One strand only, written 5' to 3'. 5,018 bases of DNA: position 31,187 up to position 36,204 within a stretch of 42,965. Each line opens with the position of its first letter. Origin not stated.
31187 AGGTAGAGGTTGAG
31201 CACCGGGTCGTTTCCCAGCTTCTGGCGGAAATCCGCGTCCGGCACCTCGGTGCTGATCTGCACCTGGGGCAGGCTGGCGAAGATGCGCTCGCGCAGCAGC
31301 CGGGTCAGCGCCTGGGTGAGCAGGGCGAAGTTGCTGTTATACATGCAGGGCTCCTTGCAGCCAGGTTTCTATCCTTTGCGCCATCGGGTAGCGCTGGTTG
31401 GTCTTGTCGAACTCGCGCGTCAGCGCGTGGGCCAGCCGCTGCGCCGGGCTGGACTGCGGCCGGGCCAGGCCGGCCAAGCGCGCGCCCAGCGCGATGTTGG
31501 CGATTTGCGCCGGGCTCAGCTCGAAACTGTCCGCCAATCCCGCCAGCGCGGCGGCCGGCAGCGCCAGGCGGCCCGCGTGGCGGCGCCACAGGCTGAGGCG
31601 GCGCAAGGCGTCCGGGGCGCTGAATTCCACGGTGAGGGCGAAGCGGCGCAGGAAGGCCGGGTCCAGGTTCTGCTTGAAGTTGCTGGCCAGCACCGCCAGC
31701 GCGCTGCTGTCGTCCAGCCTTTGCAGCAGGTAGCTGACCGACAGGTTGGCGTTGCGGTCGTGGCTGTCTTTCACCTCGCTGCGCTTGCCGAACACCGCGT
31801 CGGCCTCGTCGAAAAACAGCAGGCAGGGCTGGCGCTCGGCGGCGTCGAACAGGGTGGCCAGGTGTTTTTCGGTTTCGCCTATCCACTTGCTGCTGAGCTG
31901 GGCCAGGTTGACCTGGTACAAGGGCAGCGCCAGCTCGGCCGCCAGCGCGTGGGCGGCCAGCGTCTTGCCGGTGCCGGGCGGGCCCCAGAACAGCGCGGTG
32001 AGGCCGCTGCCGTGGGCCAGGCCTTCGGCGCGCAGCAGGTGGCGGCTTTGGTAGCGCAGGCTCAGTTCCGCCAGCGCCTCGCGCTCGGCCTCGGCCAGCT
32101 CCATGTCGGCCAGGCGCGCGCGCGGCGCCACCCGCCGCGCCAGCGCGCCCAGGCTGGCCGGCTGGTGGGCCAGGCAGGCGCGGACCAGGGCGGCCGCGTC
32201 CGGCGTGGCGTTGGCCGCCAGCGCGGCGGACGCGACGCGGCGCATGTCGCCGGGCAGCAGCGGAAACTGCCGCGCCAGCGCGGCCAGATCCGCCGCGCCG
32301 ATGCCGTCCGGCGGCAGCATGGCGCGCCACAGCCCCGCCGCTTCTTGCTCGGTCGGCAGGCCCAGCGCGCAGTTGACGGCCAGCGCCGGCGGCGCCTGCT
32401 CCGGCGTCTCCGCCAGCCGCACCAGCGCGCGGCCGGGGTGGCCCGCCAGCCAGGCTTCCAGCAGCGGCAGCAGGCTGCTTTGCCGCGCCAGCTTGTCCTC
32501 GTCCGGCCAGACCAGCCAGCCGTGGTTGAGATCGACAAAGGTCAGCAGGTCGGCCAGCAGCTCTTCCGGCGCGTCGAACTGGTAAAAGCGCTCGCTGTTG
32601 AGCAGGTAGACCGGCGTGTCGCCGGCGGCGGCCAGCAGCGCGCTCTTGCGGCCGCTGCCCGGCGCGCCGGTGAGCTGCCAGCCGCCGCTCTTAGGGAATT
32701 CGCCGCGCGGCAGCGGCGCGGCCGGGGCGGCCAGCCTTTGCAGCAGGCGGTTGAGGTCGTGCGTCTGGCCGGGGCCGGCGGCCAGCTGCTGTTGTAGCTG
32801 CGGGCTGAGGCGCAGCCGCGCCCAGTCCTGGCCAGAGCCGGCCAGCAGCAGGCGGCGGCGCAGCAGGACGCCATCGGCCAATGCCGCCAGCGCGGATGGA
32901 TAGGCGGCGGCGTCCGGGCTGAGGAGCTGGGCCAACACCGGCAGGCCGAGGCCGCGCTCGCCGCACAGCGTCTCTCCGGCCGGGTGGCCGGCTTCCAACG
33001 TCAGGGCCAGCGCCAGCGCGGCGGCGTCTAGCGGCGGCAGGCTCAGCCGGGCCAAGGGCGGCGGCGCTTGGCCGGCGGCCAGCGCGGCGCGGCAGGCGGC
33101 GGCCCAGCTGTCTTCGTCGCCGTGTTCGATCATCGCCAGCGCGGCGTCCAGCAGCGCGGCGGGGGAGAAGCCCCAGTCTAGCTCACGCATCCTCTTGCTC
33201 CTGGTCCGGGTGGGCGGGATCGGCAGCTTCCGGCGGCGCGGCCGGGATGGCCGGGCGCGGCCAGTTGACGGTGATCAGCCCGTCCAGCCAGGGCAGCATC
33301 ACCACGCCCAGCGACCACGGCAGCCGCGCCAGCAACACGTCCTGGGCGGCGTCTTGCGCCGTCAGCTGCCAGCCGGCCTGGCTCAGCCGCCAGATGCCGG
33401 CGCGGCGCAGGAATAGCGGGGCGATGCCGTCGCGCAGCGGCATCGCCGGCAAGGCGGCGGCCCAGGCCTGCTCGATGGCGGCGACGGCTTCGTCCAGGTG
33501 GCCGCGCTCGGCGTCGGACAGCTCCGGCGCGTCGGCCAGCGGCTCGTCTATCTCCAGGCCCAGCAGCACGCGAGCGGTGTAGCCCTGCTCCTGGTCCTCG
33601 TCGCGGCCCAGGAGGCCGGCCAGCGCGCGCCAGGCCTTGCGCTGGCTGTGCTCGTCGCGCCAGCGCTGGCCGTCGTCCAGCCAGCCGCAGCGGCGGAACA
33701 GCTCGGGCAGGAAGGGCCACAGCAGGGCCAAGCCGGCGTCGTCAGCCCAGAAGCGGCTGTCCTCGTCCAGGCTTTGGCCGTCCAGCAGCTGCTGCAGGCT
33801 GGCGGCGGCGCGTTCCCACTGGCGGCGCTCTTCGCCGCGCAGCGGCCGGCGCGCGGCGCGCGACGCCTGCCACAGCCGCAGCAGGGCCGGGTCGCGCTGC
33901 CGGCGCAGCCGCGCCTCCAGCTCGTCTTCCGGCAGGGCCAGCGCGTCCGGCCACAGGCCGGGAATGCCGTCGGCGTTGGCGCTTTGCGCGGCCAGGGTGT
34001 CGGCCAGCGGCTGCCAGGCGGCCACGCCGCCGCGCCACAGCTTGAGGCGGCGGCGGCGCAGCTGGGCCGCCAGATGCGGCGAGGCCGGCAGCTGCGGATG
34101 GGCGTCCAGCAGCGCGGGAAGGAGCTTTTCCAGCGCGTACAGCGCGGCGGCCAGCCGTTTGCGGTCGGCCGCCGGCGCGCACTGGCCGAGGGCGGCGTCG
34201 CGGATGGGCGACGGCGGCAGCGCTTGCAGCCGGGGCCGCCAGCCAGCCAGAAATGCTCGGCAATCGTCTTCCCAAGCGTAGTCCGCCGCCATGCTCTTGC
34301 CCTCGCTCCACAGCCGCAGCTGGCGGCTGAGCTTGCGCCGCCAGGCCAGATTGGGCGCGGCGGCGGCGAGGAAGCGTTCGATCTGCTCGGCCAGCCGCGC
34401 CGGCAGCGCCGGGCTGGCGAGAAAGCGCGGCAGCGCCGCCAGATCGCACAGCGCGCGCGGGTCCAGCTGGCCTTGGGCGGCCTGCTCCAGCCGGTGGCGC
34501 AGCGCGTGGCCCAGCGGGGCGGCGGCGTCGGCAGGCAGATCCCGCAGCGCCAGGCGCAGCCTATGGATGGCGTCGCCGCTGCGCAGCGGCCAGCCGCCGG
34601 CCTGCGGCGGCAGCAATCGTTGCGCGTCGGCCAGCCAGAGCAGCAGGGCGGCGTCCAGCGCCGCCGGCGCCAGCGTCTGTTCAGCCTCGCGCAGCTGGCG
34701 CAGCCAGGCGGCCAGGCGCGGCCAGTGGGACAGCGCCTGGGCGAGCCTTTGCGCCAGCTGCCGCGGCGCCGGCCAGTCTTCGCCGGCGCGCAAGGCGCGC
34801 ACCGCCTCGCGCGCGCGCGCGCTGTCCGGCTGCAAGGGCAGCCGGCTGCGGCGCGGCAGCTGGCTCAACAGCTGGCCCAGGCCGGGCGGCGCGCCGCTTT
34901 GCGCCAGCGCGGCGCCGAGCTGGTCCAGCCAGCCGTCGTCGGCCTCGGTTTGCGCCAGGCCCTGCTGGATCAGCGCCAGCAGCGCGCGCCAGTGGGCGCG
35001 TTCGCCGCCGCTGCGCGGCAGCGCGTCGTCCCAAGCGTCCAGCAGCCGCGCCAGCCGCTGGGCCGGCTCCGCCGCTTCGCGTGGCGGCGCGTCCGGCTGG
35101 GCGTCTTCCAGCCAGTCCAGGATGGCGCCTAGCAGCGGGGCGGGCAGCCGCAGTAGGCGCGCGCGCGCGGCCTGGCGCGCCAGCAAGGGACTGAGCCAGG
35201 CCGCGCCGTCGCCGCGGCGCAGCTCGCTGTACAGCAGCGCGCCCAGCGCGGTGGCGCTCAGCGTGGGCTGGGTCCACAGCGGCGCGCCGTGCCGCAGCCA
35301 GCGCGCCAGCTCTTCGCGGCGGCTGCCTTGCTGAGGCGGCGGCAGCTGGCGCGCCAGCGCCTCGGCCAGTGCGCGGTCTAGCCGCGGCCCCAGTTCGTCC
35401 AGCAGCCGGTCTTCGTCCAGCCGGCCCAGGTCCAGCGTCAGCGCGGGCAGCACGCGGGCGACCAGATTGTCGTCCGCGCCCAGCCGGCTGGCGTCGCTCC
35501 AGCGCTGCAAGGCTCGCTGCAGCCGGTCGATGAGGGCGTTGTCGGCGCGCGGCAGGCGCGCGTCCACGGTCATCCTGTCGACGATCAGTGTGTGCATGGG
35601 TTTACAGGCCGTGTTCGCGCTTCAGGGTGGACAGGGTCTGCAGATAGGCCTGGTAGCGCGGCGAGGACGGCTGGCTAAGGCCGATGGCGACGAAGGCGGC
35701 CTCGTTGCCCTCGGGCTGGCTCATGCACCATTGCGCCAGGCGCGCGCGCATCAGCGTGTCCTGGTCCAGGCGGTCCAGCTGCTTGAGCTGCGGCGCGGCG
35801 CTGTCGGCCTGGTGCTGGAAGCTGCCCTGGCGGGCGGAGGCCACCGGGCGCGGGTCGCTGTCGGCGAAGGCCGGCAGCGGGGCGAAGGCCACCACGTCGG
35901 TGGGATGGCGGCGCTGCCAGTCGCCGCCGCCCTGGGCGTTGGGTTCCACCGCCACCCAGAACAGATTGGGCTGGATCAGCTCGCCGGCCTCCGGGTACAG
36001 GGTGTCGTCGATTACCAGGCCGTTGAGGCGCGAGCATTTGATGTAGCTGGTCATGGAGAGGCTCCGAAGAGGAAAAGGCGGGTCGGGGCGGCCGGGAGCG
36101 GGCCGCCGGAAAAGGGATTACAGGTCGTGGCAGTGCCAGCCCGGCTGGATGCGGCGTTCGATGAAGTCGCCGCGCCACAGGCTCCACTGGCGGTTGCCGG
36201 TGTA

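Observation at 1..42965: Afp/PVC-like extracellular contractile injection system (eCIS) in two co-oriented blocks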

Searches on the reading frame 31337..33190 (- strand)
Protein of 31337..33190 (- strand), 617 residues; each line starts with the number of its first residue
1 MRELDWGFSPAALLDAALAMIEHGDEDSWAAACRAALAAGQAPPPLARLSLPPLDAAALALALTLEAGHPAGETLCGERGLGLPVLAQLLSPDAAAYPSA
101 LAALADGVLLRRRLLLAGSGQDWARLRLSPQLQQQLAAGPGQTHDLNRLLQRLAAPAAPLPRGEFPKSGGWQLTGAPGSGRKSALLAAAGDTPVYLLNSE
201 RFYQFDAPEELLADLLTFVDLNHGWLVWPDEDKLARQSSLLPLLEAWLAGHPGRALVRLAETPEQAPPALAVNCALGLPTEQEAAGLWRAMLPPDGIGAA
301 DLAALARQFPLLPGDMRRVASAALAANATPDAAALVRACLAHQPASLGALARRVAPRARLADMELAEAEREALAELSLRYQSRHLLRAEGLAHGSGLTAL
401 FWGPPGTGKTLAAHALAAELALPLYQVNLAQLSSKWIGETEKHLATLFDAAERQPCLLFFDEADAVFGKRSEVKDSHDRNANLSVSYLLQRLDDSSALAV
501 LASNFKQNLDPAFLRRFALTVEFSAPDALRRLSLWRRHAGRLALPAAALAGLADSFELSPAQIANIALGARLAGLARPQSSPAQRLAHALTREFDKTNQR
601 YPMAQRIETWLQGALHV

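Call 4: search_protein_families(library=pfam, proteins=[window:31337-33190:-], max_evalue=0.01)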
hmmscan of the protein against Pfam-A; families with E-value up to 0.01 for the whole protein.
window:31337-33190:- (617 aa): 4 families
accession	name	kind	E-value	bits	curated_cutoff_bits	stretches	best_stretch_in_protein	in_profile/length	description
PF00004.35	AAA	-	1.8e-28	100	21.2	1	400-523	2-129/131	ATPase family associated with various cellular activities (AAA)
PF13401.12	AAA_22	-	0.0013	19.5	27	0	400-431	9-43/130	AAA domain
PF13173.12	AAA_14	-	0.0035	17.8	27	1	402-484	8-92/129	AAA domain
PF00910.28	RNA_helicase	-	0.0066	17.4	21.5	0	400-461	2-57/105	RNA helicase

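Call 50: search_protein_families(library=ncbifam, proteins=[window:31337-33190:-], max_evalue=0.01)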
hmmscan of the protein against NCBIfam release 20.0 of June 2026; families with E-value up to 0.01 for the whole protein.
window:31337-33190:- (617 aa): 17 families
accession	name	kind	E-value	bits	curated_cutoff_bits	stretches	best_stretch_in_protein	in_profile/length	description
NF042959.1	IteA_antiphage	equivalog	3.1e-36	125.3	510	1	350-576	81-307/367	anti-phage ATPase IteA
NF041006.2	cell_div_CdvC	equivalog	6.1e-22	78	650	1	356-557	98-304/370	cell division protein CdvC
NF003069.1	PRK03992.1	subfamily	6.7e-22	78.2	500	1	390-573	161-351/379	proteasome-activating nucleotidase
TIGR01242.2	TIGR01242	subfamily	7.6e-22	77.8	500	1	389-569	143-330/362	proteasome-activating nucleotidase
TIGR01243.1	CDC48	subfamily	5.9e-21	74.5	802.65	1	385-577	203-390/733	CDC48 family AAA ATPase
NF047747.1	PrtsmActNtasePan2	equivalog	1.4e-18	67.3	700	1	388-567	179-365/397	proteasome-activating nucleotidase Pan2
NF047748.1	PrtsmActNtasePan1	equivalog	7.6e-18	64.7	750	1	377-566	165-361/405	proteasome-activating nucleotidase Pan1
TIGR01241.2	FtsH_fam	equivalog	5.3e-16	58.5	600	1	399-566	198-374/598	ATP-dependent zinc metalloprotease FtsH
TIGR03689.1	pup_AAA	equivalog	2e-14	53.2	504.75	1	377-529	199-368/512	proteasome ATPase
NF008004.0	PRK10733.1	equivalog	1.1e-13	50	1008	1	367-567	158-365/644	ATP-dependent zinc metalloprotease FtsH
TIGR03922.1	T7SS_EccA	equivalog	2.1e-07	29.9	466.65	1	398-511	314-430/557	type VII secretion AAA-ATPase EccA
NF003229.0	PRK04195.1-5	equivalog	3.3e-07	29.4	280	1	398-469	46-118/413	replication factor C large subunit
NF001679.0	PRK00440.1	equivalog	0.00083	18.5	303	1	400-465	43-114/322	replication factor C small subunit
NF003228.0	PRK04195.1-4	equivalog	0.00083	18.3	456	1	400-469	41-113/502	replication factor C large subunit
NF005992.0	PRK08116.1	subfamily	0.0064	15.7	189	0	398-429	116-147/269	hypothetical protein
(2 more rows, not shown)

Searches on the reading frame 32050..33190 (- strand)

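Call 49: search_protein_families(library=pfam, proteins=[window:32050-33190:-], max_evalue=5)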
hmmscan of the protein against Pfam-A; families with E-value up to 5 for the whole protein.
window:32050-33190:- (380 aa): 0 families

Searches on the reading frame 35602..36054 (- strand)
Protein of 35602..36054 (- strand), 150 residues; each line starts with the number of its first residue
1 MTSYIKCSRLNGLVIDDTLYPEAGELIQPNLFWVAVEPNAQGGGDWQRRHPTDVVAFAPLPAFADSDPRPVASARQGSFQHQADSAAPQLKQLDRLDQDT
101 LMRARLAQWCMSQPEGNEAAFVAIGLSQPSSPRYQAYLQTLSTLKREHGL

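Call 4: search_protein_families(library=pfam, proteins=[window:35602-36054:-], max_evalue=0.01)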
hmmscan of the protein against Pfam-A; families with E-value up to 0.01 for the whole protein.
window:35602-36054:- (150 aa): 0 families

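Call 49: search_protein_families(library=pfam, proteins=[window:35602-36054:-], max_evalue=5)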
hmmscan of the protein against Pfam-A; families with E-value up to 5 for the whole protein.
window:35602-36054:- (150 aa): 0 families
